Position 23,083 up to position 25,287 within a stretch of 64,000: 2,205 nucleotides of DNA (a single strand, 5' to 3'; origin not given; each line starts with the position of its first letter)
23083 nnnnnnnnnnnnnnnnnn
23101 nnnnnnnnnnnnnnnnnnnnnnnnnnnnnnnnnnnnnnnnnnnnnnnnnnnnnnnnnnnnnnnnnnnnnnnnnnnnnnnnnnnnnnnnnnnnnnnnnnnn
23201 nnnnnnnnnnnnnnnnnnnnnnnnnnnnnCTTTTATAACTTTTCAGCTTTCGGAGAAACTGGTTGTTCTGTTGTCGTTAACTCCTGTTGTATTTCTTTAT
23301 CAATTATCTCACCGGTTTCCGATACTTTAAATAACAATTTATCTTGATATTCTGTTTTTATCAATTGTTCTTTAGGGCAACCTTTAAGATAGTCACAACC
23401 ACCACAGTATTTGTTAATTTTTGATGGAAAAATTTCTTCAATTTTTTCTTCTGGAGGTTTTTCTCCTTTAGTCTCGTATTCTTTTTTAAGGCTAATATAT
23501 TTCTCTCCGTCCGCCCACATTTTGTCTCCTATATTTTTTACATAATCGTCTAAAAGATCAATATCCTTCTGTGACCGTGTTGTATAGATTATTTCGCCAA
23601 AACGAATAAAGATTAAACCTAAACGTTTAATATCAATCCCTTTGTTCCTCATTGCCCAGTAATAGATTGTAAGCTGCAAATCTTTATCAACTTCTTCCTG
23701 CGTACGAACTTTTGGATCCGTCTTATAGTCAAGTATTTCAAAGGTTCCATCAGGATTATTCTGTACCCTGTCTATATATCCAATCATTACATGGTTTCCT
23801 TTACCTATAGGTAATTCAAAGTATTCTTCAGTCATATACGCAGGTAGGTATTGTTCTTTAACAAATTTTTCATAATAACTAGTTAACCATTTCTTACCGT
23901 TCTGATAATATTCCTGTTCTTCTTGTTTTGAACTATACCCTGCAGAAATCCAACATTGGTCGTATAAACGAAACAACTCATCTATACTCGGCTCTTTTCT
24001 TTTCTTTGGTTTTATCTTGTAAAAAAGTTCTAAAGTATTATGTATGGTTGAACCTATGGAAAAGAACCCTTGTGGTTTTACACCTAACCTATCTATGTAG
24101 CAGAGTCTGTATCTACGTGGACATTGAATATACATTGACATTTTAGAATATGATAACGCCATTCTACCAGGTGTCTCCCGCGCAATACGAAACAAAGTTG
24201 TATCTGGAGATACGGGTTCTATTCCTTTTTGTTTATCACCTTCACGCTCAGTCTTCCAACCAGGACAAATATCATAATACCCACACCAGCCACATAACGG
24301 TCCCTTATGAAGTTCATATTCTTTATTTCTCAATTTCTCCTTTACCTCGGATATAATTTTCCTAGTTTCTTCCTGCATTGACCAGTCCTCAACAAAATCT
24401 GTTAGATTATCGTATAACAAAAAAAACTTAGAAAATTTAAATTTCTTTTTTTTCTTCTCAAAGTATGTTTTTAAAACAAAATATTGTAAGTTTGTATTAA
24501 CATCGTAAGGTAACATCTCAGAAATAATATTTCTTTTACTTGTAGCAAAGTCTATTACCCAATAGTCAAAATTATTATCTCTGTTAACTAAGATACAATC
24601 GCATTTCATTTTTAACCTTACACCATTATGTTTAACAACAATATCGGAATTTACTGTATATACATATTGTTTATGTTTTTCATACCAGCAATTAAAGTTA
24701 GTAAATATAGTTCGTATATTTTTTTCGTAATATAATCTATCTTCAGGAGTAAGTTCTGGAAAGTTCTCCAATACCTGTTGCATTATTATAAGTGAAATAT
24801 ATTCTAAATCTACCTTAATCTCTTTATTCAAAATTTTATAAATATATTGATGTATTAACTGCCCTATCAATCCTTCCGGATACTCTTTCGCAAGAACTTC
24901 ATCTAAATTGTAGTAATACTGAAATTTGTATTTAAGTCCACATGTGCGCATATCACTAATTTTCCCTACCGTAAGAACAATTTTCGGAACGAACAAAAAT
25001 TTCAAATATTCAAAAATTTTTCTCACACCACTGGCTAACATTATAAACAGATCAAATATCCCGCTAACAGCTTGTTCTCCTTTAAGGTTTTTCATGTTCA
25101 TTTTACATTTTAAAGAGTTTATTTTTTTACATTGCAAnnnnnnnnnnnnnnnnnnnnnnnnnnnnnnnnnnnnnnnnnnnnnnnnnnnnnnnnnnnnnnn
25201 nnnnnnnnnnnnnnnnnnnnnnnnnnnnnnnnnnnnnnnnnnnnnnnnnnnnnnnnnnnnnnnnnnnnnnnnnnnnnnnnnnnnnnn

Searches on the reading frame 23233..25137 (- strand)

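Call 8: search_protein_families(library=pfam, proteins=[window:23233-25137:-], max_evalue=0.00001)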
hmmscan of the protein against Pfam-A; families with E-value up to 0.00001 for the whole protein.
window:23233-25137:- (634 aa): 1 family
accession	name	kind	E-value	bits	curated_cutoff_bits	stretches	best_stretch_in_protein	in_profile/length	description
PF12705.13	PDDEXK_1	-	2.4e-42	146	22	2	328-588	2-247/247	PD-(D/E)XK nuclease superfamily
